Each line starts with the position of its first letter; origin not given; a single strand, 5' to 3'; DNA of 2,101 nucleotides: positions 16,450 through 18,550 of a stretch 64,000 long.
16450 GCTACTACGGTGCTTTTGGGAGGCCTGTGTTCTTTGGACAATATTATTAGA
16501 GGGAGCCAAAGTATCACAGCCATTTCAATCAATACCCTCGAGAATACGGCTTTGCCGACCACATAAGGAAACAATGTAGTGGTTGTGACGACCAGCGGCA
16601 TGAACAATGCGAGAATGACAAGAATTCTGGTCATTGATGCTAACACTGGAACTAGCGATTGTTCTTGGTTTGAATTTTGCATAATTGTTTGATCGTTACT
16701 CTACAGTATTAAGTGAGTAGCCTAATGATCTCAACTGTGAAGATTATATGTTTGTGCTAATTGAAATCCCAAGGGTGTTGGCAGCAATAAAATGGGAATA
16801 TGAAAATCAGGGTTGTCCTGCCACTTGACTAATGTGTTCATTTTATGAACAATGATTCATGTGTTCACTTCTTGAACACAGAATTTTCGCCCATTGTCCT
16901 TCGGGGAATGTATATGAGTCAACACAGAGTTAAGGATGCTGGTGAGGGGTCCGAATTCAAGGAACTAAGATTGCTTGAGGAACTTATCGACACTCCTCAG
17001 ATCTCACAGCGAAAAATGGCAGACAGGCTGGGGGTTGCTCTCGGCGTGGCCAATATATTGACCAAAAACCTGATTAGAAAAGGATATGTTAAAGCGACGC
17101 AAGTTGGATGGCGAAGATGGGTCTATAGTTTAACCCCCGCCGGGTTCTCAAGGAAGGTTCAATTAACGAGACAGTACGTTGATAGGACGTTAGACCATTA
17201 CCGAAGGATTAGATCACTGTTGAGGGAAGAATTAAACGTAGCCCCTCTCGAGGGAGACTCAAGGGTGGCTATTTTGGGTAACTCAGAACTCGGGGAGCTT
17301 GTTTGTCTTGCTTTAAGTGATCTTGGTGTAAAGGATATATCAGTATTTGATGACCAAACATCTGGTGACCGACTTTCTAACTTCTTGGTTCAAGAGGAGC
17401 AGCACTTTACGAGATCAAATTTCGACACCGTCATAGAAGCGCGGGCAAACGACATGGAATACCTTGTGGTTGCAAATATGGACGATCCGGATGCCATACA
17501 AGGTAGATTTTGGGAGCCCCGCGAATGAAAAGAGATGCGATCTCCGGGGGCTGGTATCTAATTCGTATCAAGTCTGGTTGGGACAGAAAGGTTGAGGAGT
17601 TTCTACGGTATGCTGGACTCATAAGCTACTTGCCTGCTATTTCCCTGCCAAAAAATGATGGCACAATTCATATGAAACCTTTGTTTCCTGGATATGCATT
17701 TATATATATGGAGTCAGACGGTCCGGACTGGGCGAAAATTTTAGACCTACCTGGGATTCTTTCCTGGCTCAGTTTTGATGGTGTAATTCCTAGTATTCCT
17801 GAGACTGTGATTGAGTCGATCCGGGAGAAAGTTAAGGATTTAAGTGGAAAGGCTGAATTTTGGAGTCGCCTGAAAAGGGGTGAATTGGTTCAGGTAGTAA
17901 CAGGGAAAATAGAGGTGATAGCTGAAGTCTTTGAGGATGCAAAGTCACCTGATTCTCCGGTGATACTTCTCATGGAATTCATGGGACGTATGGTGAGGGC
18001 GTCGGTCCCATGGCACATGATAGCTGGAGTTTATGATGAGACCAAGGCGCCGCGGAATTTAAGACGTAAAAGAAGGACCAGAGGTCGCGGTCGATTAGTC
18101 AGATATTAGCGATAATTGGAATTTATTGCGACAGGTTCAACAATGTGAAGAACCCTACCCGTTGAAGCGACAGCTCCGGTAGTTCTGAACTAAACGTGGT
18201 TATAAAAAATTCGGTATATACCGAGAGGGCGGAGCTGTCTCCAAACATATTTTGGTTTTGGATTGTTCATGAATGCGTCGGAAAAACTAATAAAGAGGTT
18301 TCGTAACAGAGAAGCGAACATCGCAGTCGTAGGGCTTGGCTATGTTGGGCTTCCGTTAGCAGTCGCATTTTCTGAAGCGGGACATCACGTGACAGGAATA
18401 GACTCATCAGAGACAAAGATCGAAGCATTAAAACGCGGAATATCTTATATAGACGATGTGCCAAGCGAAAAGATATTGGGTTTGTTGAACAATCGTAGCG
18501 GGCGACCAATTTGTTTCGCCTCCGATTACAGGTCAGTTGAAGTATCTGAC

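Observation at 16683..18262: Locus control head: tandem inverted-repeat operators, extended MarR-like regulator, translationally coupled NusG/RfaH-like paralog and a structured leader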

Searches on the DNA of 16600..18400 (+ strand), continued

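Call 66: search_with_rna_model(model_id=R1, sources=[L087, L088, L089, L090, L091, L092, L093, L094, L095, L096, L097, L098, L099, L100, L101, L102, L103, L104, L105, L106, L107, L108, L109, L110, L111, L112, L113, L114, L115, L116, L117, L118, L119, L120, L121, L122, L123, L124, L125, L126, L127, L128, L129, L130, L131, L132, L133, L134, L135, L136, L137, L138, L139, L140, L141, L142, L143, L144, L145, L146, L147, L148, L149, L150, L151, L152, L153, L154, L155, L156, L157, L158, L159, L160, L161, L162, L163, L164, L165, L166], max_evalue=0.1)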
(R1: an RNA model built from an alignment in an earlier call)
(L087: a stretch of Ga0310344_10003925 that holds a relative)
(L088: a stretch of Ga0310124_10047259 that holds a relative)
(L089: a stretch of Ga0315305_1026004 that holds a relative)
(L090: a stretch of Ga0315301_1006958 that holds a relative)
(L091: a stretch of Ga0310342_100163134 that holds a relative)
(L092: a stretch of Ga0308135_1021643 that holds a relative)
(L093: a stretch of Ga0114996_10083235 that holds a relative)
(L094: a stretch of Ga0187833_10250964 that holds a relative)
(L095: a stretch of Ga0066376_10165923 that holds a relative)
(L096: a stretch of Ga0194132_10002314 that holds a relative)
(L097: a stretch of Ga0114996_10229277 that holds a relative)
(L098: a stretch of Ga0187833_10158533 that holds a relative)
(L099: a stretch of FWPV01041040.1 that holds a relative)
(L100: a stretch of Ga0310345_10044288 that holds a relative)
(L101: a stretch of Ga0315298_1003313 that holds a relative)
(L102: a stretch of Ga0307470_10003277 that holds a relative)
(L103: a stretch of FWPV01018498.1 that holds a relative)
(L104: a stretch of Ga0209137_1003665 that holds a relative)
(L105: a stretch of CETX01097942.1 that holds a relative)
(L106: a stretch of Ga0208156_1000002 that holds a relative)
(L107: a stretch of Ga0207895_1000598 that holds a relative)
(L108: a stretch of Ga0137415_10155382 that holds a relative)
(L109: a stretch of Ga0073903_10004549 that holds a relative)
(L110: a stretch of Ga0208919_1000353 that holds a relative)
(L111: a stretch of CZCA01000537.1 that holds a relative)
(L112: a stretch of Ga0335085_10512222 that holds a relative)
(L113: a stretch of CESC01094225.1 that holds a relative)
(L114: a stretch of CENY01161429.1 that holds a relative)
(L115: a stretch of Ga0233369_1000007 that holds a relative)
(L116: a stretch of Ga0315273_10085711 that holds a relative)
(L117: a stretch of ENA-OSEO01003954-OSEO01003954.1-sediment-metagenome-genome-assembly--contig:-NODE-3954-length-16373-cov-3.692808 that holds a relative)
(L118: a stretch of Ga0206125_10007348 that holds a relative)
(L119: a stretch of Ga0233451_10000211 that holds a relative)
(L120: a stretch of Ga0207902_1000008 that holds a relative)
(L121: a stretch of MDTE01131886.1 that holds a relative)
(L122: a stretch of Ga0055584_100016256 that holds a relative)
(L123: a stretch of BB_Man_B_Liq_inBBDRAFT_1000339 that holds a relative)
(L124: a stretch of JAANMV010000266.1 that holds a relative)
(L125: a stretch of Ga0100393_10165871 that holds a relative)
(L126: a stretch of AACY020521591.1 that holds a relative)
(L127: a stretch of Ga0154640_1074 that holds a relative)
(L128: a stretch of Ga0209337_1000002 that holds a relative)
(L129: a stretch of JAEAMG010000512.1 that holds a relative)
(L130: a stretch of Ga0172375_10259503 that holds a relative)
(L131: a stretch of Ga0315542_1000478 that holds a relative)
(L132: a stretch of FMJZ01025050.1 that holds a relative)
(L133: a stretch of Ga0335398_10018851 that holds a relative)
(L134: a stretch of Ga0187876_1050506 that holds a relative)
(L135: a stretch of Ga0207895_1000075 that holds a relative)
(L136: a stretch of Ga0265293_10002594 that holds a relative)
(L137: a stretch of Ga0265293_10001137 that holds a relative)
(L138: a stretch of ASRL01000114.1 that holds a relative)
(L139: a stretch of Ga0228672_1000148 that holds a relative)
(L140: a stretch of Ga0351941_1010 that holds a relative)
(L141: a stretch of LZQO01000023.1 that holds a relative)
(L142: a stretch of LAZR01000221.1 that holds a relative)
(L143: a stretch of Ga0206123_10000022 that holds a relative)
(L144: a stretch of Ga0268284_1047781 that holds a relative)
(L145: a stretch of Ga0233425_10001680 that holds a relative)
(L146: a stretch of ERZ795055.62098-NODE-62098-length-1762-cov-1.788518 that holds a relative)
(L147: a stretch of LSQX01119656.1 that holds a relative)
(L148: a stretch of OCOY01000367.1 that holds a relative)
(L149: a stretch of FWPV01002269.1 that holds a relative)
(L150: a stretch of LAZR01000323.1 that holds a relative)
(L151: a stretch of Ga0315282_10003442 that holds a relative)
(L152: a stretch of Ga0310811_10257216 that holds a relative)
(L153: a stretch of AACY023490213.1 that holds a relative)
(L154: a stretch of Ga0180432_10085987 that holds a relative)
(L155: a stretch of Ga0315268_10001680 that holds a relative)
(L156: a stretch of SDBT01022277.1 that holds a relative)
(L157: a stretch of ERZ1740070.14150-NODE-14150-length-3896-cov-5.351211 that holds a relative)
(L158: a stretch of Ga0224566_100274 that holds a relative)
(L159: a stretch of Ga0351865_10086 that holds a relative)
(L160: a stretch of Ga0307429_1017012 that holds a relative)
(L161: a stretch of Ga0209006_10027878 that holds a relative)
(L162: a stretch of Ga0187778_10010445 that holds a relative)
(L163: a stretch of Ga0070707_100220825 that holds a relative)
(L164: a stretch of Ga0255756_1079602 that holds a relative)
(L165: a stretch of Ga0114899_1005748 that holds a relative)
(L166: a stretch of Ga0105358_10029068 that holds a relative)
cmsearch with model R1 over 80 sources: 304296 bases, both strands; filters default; matches with E-value up to 0.1: 14.
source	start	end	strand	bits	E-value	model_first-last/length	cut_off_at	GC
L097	843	954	+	68.4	3.4e-19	1-114/114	no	0.52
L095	882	995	+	63.7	1.1e-17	1-114/114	no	0.51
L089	725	836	+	55.5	4.4e-15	1-114/114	no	0.51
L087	2759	2868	+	52.4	4.3e-14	1-114/114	no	0.55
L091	1592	1704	+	47.6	1.5e-12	1-114/114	no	0.56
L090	752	868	+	45.3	7.7e-12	1-114/114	no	0.52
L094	703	810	+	43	4e-11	1-114/114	no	0.6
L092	738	854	+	42.5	6e-11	1-114/114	no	0.46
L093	1271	1385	+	38.1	1.5e-09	1-114/114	no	0.48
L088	1073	1188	+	37.3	2.6e-09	1-114/114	no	0.5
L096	3130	3243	+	31.3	2.2e-07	1-114/114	no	0.55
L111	2311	2434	+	25.5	1.5e-05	1-114/114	no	0.68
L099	2880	2915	+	25.4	1.6e-05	19-54/114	no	0.64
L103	2364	2452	+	17.8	0.0043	1-114/114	no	0.33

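Call 102: search_with_rna_model(model_id=R1, sources=[L167, L168, L169, L170, L171, L172], max_evalue=1, filters=off, show_alignments=4)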
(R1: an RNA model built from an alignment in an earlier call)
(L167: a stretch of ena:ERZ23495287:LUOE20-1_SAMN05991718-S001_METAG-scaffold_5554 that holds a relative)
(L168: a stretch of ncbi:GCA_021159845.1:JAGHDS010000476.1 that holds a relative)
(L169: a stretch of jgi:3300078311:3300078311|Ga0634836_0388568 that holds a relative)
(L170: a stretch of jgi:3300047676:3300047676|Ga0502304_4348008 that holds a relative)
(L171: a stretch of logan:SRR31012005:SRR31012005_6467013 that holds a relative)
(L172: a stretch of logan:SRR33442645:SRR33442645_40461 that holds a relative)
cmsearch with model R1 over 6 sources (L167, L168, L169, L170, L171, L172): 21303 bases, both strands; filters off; matches with E-value up to 1: 5.
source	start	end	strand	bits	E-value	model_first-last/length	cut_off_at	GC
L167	3010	3125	+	33.7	2.7e-09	1-114/114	no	0.39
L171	938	1049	+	33.5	3e-09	1-114/114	no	0.53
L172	1497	1611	+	32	9.4e-09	1-114/114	no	0.42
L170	1878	1992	+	30.3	3.1e-08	1-114/114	no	0.56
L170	3670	3716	-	7.3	0.65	1-114/114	no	0.74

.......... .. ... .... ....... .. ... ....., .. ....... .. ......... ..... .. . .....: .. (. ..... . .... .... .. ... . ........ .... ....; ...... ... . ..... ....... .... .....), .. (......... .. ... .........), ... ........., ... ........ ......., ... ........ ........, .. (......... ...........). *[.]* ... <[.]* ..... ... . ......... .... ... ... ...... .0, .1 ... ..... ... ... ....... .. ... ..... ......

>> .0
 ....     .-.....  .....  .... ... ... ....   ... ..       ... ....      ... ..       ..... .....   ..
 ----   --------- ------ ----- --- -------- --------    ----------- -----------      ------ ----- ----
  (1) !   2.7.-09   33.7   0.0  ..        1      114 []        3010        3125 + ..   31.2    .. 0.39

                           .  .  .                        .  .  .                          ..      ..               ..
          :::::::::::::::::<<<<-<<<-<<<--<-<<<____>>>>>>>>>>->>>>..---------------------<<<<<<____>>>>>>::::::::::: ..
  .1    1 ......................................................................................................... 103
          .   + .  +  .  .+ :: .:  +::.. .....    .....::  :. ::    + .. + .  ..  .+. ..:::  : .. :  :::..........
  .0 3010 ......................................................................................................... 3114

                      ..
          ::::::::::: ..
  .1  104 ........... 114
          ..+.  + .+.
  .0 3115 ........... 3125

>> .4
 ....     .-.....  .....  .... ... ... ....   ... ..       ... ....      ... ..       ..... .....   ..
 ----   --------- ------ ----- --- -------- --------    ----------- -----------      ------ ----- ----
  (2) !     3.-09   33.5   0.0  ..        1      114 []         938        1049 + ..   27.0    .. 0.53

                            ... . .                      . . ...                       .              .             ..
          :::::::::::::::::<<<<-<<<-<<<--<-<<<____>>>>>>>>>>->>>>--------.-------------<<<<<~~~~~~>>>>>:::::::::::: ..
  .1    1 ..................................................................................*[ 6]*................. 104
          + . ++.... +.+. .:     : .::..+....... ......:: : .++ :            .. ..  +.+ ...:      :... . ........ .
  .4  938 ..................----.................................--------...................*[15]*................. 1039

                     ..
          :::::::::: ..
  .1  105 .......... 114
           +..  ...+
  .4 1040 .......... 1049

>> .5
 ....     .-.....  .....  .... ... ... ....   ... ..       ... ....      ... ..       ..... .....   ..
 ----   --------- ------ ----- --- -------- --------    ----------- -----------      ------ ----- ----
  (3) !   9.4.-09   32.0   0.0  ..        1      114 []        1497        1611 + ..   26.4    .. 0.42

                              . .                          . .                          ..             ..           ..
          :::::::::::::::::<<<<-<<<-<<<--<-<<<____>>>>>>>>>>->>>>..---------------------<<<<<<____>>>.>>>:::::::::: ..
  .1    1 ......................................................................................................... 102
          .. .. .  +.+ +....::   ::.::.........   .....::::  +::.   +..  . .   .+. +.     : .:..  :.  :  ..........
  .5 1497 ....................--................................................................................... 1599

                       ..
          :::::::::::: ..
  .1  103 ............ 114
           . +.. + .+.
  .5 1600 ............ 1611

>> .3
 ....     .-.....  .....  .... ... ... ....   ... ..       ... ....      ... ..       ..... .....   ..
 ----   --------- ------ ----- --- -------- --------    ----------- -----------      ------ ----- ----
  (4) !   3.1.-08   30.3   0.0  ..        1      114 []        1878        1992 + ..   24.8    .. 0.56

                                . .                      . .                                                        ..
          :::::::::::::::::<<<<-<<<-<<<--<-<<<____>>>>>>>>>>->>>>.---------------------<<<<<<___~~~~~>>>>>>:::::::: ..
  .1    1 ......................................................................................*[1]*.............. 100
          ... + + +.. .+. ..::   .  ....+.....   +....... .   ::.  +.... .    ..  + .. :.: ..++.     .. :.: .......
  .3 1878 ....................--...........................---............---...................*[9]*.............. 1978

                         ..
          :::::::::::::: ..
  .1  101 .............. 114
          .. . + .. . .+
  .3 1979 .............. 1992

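Call 114: search_with_rna_model(model_id=R1, sources=[window, L007, L008, L009, L010, L012, L013, L014, L015, L016, L018, L019, L020, L021, L023, L025, L028, L029, L030, L031, L036, L037, L038, L088, L089, L090, L091, L092, L093, L094, L095, L096, L097, L111, L167, L170, L171, L172], max_evalue=0.0001, make_alignment=true)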
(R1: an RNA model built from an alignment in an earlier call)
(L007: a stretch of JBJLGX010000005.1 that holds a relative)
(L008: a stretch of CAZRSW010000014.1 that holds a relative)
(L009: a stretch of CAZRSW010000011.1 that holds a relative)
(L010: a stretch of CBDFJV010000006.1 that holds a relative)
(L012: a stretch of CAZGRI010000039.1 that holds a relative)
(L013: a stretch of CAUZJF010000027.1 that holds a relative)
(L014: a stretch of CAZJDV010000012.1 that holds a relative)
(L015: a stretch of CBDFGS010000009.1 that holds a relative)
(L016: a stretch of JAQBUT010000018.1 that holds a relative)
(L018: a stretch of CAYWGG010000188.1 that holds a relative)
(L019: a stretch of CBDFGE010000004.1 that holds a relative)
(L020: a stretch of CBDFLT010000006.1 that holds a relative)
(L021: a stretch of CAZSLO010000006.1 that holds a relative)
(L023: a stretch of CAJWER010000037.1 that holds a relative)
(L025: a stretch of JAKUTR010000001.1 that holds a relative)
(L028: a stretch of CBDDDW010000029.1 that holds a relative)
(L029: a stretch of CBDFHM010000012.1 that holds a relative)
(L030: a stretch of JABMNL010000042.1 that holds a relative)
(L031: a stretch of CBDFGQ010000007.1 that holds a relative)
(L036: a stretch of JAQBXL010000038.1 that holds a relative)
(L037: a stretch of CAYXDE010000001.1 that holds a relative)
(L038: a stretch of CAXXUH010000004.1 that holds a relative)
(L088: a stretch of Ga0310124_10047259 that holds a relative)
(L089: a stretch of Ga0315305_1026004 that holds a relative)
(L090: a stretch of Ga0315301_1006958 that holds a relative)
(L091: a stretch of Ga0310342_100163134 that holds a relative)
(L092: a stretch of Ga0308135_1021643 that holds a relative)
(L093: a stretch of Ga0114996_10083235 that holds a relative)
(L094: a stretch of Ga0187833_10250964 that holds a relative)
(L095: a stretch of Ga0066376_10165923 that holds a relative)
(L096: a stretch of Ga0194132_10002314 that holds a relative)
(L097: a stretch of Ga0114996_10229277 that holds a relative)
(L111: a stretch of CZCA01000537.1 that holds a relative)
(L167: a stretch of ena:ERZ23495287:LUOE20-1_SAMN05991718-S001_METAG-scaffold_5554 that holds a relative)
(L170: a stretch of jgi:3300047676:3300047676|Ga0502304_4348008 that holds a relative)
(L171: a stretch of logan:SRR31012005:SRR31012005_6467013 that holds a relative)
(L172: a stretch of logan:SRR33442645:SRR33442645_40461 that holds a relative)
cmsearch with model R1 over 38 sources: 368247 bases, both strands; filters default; matches with E-value up to 0.0001: 39.
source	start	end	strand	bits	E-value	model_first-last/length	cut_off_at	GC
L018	2784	2897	+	85.3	1.9e-24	1-114/114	no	0.56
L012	6995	7106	+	84.4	3.4e-24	1-114/114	no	0.65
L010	7247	7358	+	83.6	6.4e-24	1-114/114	no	0.6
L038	7246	7356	+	80.3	6.9e-23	1-114/114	no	0.66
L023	7243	7356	+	79.6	1.2e-22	1-114/114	no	0.53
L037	7241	7352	+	78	3.7e-22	1-114/114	no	0.5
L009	7242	7355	+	76.3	1.3e-21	1-114/114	no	0.5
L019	7264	7375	+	74.9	3.7e-21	1-114/114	no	0.68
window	18133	18247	+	74.6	4.4e-21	1-114/114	no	0.46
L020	7209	7326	+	74.4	5.3e-21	1-114/114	no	0.6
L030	7245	7358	+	73.6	9.2e-21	1-114/114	no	0.54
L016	7240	7353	+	73.3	1.2e-20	1-114/114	no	0.5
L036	7233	7347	+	72.9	1.5e-20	1-114/114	no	0.61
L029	7231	7343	+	71.2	5.3e-20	1-114/114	no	0.62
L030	7563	7677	+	70.5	9e-20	1-114/114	no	0.5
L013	7258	7369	+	70.3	1.1e-19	1-114/114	no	0.62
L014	7261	7377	+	69.2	2.3e-19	1-114/114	no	0.62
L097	843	954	+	68.4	4.1e-19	1-114/114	no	0.52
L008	6085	6198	+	67.7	7.3e-19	1-114/114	no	0.52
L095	882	995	+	63.7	1.3e-17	1-114/114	no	0.51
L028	7230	7343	+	62.4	3.4e-17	1-114/114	no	0.55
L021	7239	7354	+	61.8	5.4e-17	1-114/114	no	0.53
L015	7247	7351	+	61.2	8.3e-17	1-114/114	no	0.66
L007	7243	7352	+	56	3.7e-15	1-114/114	no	0.35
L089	725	836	+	55.5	5.3e-15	1-114/114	no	0.51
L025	7251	7360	+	52.4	5.2e-14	1-114/114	no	0.55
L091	1592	1704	+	47.6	1.8e-12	1-114/114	no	0.56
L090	752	868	+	45.3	9.4e-12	1-114/114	no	0.52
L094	703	810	+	43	4.9e-11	1-114/114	no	0.6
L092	738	854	+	42.5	7.3e-11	1-114/114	no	0.46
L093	1271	1385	+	38.1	1.8e-09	1-114/114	no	0.48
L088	1073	1188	+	37.3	3.2e-09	1-114/114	no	0.5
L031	7224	7333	+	36.5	5.6e-09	1-114/114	no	0.58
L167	3010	3125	+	33.7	4.5e-08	1-114/114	no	0.39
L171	938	1049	+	33.5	5.1e-08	1-114/114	no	0.53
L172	1497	1611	+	32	1.6e-07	1-114/114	no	0.42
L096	3130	3243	+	31.3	2.7e-07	1-114/114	no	0.55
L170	1878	1992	+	30.4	5.2e-07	1-114/114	no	0.56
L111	2311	2434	+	25.5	1.8e-05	1-114/114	no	0.68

Alignment A8: 39 matches aligned to the model, 166 columns, each read 5' to 3' on its own strand. Consensus structure (alignment columns), stored with it:
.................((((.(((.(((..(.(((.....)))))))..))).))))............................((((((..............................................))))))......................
